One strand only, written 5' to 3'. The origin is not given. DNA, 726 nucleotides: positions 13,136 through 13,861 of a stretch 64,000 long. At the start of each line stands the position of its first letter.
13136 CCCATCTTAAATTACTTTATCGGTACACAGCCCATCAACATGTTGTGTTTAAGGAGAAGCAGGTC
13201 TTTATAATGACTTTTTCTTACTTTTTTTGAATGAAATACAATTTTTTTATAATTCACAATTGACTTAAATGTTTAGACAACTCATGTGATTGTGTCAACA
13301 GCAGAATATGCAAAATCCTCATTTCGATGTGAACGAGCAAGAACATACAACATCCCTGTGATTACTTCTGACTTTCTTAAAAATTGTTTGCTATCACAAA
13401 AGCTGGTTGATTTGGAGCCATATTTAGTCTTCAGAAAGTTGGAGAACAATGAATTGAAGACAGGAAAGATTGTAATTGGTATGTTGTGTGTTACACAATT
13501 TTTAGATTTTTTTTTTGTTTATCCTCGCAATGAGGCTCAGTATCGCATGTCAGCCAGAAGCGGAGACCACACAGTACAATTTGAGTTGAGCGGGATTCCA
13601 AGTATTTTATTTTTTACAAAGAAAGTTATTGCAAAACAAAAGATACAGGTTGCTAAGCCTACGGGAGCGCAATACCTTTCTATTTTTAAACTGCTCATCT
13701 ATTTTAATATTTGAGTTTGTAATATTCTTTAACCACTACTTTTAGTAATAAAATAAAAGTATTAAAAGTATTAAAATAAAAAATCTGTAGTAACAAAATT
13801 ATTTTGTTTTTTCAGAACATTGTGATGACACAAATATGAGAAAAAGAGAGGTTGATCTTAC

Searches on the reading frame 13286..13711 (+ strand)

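Call 16: search_protein_families(library=pfam, proteins=[window:13286-13711:+], max_evalue=0.01)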
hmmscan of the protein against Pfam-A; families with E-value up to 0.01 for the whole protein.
window:13286-13711:+ (142 aa): 1 family
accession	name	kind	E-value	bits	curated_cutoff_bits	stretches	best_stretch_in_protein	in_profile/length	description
PF16589.12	BRCT_2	-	0.00034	21.3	27.3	1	15-46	54-85/86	BRCT domain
